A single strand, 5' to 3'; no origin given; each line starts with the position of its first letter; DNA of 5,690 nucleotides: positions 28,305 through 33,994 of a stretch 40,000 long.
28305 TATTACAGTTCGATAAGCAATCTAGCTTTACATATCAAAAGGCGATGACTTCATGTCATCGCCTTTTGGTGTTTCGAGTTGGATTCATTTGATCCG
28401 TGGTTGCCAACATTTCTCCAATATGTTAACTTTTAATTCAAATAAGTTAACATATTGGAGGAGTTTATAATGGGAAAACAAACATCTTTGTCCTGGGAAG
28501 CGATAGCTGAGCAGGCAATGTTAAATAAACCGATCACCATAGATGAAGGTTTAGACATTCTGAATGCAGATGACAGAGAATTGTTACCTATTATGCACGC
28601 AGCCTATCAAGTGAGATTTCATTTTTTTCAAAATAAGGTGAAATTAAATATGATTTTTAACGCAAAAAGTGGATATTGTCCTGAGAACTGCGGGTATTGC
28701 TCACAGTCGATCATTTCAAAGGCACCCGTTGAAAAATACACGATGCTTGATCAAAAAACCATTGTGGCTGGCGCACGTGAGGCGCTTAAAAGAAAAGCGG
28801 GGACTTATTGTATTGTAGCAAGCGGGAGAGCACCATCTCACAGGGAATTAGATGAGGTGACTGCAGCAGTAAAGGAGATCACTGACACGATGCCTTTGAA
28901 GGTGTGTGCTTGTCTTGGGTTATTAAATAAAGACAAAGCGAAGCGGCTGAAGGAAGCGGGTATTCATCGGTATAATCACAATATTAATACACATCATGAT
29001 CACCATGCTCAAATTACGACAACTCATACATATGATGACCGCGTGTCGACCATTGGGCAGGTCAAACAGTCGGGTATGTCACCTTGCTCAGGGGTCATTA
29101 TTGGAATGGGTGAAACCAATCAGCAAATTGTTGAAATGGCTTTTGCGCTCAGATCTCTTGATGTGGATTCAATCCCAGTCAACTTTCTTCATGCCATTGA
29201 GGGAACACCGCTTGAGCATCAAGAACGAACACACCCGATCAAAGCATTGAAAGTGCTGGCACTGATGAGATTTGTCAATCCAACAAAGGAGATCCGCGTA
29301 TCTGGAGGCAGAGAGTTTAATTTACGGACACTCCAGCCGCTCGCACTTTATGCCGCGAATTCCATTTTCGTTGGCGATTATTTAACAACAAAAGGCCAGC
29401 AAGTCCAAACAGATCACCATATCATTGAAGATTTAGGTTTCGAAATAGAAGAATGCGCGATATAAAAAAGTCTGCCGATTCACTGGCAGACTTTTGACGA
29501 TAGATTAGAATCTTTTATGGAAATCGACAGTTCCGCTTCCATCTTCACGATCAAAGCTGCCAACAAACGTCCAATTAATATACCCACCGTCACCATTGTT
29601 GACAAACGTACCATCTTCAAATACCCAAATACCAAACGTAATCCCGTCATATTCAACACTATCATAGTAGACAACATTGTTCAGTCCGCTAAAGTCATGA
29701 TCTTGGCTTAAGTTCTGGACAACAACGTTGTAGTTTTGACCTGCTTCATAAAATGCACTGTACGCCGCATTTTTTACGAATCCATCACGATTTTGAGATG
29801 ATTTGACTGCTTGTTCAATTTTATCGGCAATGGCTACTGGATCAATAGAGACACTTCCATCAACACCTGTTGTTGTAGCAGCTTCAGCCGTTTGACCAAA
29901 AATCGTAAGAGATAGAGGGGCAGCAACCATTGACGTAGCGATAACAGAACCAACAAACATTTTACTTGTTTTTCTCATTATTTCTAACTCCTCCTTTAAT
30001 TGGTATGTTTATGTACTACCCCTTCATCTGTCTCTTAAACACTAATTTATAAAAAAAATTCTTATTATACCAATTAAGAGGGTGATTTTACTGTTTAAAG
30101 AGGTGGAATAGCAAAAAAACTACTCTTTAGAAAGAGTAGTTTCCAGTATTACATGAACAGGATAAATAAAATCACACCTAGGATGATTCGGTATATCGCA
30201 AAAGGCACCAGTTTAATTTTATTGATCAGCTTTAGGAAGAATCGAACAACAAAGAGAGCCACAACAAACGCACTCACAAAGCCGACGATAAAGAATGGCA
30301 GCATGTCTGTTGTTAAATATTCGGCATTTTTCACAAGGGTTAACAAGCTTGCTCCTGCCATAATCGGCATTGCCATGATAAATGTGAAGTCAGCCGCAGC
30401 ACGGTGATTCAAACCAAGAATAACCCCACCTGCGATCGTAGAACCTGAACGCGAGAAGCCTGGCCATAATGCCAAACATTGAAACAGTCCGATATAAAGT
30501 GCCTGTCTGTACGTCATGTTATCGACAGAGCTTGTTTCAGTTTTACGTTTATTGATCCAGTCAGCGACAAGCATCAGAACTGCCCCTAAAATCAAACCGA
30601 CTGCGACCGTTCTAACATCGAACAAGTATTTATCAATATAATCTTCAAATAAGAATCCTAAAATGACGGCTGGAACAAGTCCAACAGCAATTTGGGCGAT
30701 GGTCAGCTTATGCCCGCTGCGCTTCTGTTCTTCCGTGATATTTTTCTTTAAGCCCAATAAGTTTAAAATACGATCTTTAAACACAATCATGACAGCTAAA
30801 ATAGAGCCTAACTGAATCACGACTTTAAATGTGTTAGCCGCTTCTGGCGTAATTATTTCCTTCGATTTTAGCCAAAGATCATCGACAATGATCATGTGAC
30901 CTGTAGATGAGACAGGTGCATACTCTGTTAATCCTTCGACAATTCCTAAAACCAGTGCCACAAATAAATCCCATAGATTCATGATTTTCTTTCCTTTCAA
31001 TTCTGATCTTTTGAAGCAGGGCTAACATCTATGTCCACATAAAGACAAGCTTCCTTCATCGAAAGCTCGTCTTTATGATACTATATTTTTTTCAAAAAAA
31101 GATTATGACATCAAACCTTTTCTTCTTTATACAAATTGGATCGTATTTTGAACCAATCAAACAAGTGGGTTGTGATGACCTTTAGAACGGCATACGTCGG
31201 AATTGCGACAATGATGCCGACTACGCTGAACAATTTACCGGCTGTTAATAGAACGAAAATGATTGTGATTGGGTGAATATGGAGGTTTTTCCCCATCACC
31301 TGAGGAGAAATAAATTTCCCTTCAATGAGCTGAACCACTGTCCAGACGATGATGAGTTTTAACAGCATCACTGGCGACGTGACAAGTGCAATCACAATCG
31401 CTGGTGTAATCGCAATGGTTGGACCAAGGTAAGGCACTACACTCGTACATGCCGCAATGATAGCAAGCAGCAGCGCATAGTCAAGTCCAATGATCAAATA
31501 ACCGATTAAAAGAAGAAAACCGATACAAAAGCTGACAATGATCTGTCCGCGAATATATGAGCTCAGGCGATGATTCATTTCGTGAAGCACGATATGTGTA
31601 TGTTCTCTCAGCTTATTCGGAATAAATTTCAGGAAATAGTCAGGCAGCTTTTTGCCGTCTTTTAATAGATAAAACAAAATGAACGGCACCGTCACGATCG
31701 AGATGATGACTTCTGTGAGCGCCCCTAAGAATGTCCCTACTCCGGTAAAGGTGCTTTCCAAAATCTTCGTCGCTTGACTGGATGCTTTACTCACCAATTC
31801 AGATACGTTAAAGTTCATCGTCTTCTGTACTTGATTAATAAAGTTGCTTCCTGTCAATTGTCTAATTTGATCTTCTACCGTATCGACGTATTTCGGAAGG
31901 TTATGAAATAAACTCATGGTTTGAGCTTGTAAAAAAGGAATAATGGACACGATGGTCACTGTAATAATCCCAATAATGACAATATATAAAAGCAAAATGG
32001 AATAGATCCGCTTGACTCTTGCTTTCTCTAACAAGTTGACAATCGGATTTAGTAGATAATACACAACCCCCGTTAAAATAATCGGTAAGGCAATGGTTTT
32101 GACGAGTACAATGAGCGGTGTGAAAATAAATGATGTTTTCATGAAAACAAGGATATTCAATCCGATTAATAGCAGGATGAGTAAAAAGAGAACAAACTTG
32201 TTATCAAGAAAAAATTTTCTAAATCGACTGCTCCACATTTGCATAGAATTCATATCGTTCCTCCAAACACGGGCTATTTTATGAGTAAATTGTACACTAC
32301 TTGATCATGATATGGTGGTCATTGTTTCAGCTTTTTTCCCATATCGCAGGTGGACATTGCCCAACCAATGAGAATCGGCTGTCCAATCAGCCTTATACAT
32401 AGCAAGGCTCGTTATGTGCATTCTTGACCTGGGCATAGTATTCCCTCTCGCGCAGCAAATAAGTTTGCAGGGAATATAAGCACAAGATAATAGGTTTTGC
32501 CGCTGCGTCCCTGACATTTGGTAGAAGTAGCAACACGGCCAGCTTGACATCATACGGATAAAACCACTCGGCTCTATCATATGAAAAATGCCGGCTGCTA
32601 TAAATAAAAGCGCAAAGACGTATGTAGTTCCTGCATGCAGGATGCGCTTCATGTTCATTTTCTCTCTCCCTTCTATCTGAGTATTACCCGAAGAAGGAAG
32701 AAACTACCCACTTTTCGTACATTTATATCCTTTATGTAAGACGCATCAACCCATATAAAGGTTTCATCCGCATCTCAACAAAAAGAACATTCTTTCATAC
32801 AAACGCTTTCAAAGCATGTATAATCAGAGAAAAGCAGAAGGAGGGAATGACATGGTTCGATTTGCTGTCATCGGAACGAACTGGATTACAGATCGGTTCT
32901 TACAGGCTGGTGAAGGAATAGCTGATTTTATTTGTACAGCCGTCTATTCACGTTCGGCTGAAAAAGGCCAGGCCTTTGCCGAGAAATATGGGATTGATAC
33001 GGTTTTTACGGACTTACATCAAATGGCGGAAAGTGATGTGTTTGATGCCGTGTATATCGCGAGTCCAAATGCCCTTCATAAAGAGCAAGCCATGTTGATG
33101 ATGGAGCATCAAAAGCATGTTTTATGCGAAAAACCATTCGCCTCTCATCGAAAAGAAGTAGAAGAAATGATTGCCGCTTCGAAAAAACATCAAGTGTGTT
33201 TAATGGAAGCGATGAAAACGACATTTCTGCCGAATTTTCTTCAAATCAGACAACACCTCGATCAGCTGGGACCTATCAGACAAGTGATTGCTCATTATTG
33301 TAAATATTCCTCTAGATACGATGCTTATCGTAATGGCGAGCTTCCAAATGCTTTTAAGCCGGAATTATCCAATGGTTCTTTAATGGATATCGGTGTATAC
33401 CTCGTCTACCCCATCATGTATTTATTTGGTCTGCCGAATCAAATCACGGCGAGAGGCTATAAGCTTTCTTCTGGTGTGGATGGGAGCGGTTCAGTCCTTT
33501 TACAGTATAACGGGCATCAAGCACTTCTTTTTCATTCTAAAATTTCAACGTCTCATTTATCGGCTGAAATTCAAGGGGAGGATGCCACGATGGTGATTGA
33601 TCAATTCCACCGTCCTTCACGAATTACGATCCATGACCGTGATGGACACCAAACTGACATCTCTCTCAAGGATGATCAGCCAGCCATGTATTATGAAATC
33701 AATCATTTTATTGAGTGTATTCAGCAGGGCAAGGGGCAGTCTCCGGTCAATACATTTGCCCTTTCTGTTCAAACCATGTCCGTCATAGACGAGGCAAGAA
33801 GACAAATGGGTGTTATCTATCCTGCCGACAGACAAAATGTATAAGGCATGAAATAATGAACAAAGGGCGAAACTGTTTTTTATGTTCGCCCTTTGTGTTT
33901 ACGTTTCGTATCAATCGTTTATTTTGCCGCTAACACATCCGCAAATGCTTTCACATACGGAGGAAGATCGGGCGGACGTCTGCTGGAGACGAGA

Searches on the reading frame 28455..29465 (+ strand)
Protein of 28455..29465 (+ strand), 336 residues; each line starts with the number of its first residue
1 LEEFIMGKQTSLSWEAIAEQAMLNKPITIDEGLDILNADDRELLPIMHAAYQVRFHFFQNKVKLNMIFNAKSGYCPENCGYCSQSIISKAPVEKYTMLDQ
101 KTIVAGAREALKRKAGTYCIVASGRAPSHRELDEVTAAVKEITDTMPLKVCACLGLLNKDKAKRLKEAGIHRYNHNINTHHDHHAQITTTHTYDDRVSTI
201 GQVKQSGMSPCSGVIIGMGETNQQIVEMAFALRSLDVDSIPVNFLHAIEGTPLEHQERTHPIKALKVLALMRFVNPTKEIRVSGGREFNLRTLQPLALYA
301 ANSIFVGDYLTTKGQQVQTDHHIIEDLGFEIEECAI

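Call 23: search_protein_families(library=pfam, proteins=[window:28455-29465:+], max_evalue=0.001)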
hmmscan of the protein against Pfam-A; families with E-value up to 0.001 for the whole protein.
window:28455-29465:+ (336 aa): 2 families
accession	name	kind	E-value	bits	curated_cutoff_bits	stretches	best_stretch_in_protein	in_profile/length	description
PF06968.18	BATS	-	1.3e-25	89.8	22.2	1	241-330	1-88/88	Biotin and Thiamin Synthesis associated domain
PF04055.27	Radical_SAM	-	1.3e-21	77.9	29.5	1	73-229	5-163/166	Radical SAM superfamily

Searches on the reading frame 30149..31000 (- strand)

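Call 23: search_protein_families(library=pfam, proteins=[window:30149-31000:-], max_evalue=0.001)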
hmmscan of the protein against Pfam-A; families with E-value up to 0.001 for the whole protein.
window:30149-31000:- (283 aa): 1 family
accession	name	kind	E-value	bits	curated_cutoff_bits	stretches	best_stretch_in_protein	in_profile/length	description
PF02673.24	BacA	-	3.9e-83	279.5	33.4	1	15-277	1-257/257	Bacitracin resistance protein BacA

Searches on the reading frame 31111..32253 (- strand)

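Call 23: search_protein_families(library=pfam, proteins=[window:31111-32253:-], max_evalue=0.001)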
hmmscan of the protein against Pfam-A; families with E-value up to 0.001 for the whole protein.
window:31111-32253:- (380 aa): 1 family
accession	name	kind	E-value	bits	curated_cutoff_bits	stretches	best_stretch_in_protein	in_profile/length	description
PF01594.21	AI-2E_transport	-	4.9e-86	289.3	34.3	1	32-363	2-325/327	AI-2E family transporter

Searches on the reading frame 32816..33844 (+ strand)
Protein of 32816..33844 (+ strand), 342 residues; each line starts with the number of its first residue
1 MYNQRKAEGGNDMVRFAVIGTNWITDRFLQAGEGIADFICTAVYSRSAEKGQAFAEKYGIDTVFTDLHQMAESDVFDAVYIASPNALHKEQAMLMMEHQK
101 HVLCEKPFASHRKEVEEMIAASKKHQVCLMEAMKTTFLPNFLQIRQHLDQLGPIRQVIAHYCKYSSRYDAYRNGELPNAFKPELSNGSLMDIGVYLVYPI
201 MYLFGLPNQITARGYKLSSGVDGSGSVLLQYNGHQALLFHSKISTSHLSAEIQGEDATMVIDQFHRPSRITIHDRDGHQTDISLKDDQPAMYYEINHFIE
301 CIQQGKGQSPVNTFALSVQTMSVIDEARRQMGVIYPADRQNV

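Call 23: search_protein_families(library=pfam, proteins=[window:32816-33844:+], max_evalue=0.001)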
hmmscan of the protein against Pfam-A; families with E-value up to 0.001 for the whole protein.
window:32816-33844:+ (342 aa): 3 families
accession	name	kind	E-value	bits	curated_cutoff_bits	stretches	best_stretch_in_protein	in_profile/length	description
PF01408.29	GFO_IDH_MocA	-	7.8e-27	94.8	24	1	14-131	1-118/120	Oxidoreductase family, NAD-binding Rossmann fold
PF22725.1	GFO_IDH_MocA_C3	-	3.8e-11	43.5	27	1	143-259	3-123/124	GFO/IDH/MocA C-terminal domain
PF02894.22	GFO_IDH_MocA_C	-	1.2e-06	28.9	22.9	1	179-306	28-187/218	Oxidoreductase family, C-terminal alpha/beta domain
